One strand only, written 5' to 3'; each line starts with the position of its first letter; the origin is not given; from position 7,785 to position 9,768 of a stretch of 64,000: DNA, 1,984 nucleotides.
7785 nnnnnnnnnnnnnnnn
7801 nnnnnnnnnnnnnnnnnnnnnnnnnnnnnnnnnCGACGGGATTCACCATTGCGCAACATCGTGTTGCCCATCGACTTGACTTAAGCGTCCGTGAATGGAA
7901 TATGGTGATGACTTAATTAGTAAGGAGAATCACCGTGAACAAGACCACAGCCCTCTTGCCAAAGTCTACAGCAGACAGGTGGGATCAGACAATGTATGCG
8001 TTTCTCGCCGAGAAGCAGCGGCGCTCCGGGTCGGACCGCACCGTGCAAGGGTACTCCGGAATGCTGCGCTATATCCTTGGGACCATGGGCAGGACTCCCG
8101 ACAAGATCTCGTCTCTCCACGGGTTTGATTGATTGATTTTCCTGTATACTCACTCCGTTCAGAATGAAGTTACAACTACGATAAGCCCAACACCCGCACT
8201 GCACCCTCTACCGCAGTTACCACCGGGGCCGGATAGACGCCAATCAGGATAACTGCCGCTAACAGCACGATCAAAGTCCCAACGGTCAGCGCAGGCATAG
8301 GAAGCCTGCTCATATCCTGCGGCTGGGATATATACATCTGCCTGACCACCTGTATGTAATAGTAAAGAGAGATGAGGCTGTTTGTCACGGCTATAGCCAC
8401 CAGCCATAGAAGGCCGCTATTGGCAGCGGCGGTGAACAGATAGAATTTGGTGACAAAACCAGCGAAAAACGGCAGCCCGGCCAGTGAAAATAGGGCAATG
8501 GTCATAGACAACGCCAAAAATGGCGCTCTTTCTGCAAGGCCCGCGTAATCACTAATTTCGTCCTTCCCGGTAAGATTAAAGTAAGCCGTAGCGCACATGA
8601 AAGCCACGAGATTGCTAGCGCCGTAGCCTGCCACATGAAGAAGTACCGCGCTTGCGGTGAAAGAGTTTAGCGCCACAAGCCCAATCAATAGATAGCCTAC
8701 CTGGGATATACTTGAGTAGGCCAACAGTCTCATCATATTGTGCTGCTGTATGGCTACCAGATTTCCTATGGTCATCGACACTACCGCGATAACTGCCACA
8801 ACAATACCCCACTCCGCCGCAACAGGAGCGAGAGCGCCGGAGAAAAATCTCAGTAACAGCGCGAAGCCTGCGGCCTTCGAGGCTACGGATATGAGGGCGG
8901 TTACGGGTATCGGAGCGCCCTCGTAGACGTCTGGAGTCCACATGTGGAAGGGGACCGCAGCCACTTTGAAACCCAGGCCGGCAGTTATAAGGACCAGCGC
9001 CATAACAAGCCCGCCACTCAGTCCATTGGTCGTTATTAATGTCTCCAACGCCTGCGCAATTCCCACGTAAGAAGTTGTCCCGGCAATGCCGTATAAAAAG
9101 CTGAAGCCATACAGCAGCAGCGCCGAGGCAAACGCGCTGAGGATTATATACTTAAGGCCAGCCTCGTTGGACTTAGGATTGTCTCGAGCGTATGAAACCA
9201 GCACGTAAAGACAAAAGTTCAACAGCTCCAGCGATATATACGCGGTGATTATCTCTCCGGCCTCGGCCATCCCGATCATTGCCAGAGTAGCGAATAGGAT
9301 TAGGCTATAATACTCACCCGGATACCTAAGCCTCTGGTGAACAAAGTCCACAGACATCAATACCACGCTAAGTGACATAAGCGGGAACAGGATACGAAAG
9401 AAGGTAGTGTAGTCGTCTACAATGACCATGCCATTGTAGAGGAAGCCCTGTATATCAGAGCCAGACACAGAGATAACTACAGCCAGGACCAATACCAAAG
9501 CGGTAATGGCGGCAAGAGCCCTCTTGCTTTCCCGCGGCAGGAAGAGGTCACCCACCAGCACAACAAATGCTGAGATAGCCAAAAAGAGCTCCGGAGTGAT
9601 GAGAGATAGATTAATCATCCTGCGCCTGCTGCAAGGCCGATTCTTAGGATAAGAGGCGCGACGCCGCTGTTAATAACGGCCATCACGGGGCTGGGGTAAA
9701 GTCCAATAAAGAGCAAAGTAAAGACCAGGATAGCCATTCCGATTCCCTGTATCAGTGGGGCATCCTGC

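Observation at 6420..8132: Two ~200 bp direct repeats, each a truncated integrase 5' end, bracket an ORF6N + MNT cassette next to nuoN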

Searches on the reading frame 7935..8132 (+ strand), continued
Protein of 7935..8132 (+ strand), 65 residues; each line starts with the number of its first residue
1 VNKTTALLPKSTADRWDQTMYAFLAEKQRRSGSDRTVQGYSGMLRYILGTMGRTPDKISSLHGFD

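Call 73: search_protein_families(library=pfam, proteins=[L064:9105-9905:-, L034:154-990:-, L067:8215-9864:-, L035:9352-9891:-, L035:8838-9350:-, L052:7777-8427:-, L041:1822-2445:-, L019:8769-9899:-, L054:3438-4643:-, L044:9026-9493:-], max_evalue=0.01)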
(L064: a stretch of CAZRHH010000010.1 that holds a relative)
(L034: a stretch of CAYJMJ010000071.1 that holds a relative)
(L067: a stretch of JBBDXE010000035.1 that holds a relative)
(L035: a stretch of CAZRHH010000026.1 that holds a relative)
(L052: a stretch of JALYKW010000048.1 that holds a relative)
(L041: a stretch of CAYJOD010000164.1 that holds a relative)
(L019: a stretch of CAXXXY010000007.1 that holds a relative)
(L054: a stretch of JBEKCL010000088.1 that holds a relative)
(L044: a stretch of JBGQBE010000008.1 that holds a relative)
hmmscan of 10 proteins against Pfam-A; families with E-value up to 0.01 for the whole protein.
L064:9105-9905:- (266 aa): 1 family
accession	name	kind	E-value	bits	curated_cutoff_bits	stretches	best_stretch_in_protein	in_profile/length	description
PF13676.11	TIR_2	-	4.7e-09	37.2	28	1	7-125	1-110/122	TIR domain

L034:154-990:- (278 aa): 1 family
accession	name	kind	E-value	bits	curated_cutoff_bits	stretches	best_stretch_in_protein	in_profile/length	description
PF13365.12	Trypsin_2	-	3.4e-07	31.5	27.6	1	39-197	10-136/144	Trypsin-like peptidase domain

L067:8215-9864:- (549 aa): 0 families

L035:9352-9891:- (179 aa): 2 families
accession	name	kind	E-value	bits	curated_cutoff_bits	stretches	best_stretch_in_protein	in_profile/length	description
PF01909.29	NTP_transf_2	-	0.00065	20.5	21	1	24-64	3-41/93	Nucleotidyltransferase domain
PF18765.7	Polbeta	-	0.005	17.4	26.9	1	37-68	13-43/93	Polymerase beta, Nucleotidyltransferase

L035:8838-9350:- (170 aa): 0 families

L052:7777-8427:- (216 aa): 1 family
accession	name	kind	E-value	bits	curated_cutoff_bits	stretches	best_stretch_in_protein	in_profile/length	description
PF12147.14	Methyltransf_20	-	0.0019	17.9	21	1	37-144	121-233/309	Putative methyltransferase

L041:1822-2445:- (207 aa): 1 family
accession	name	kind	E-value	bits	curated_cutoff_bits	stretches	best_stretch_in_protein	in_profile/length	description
PF13643.11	DUF4145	-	1.1e-09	38.7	23.1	1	90-172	1-88/88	Domain of unknown function (DUF4145)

L019:8769-9899:- (376 aa): 4 families
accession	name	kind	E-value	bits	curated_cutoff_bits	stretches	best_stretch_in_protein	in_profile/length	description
PF18755.6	RAMA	-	2.6e-17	63.1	35.2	1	271-366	5-104/107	Restriction Enzyme Adenine Methylase Associated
PF04313.20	HSDR_N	-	1.6e-08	35.1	25.1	1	83-146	124-195/198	Type I restriction enzyme R protein N terminus (HSDR_N)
PF13588.12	HSDR_N_2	-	3.6e-05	24.2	25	1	75-143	25-96/110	Type I restriction enzyme R protein N terminus (HSDR_N)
PF14267.11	DUF4357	-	0.0069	16.7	38.4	0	326-350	24-47/54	Domain of unknown function (DUF4357)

L054:3438-4643:- (401 aa): 0 families

L044:9026-9493:- (155 aa): 0 families

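Call 75: find_encoding_contigs(protein=P0015, flank=8000, max_places=3)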
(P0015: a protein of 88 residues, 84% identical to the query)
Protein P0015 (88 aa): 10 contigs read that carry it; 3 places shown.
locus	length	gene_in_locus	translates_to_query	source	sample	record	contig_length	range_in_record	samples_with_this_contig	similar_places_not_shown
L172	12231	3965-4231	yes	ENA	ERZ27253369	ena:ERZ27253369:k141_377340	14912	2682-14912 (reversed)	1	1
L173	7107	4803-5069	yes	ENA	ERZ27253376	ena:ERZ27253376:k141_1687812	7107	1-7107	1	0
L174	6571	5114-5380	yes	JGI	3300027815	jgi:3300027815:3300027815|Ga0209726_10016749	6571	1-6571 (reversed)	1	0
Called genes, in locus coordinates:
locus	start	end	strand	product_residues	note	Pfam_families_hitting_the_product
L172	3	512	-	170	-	?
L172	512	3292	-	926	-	PF00176:SNF2-rel_dom (weak), PF00270:DEAD (faint), PF04851:ResIII (weak), PF00271:Helicase_C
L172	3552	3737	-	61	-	-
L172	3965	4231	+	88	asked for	-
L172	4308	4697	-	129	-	-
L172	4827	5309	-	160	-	-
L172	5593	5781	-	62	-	-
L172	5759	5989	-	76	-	-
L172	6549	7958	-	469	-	PF00239:Resolvase, PF07508:Recombinase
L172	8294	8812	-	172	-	-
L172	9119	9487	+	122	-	PF22014:DUF6932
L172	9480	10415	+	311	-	-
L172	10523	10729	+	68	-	-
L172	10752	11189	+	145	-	-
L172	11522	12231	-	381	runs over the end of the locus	PF00561:Abhydrolase_1, PF12146:Hydrolase_4 (weak), PF12697:Abhydrolase_6, PF00326:Peptidase_S9 (weak), PF12146:Hydrolase_4 (weak)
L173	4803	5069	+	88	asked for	-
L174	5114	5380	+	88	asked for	-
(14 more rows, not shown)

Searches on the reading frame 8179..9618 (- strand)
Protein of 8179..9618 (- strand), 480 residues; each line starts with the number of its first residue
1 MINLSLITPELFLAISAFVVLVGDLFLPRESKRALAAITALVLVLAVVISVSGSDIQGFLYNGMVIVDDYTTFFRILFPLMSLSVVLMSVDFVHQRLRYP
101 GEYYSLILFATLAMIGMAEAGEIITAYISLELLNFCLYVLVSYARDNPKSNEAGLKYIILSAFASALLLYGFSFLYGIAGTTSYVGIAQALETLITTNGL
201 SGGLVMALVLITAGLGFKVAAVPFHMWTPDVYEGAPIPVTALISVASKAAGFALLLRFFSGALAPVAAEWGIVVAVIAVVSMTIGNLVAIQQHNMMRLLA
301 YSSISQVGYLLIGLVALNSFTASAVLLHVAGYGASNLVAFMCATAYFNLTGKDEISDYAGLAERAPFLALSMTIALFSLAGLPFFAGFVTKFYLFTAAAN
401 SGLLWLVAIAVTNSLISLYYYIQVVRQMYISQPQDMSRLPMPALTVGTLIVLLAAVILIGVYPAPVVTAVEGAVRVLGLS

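Call 38: find_related_loci(query=window:8179-9618:-, collection=metagenome_contigs, flank=10000)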
Query window:8179-9618:- (480 aa) in metagenome_contigs; peptide patterns used: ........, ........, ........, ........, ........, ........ (x = any residue, [..] = any of these).
600 stretches matched a pattern (row limit reached: there are more); 600 encode a relative of the query (tblastn E <= 1e-3); the best 80 are kept; 80 distinct loci.
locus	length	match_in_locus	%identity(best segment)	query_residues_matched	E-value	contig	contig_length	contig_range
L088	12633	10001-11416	52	2-475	1e-150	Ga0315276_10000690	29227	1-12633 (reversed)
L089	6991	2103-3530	50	3-473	2e-146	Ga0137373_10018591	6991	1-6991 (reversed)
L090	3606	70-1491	51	2-477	4e-149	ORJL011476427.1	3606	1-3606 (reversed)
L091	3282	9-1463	51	9-477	1e-140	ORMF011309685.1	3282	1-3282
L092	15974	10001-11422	45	5-474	8e-129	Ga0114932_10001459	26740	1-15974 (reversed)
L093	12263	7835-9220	43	1-468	3e-108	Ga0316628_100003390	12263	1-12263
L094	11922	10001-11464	38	1-477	5e-101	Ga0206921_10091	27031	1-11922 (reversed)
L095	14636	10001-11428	39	2-477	3e-100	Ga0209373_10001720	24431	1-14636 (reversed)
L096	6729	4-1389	42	9-469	5e-100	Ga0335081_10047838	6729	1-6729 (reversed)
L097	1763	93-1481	40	2-464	5e-106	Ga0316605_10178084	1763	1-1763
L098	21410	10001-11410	41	1-474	2e-99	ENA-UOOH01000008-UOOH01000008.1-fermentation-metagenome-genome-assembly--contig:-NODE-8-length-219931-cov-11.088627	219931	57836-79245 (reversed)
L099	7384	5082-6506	39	2-474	2e-99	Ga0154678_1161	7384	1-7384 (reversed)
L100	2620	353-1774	39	2-474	1e-102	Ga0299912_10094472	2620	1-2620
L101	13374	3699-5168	39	1-477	3e-99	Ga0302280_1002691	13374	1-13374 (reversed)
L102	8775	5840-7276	39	2-477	1e-98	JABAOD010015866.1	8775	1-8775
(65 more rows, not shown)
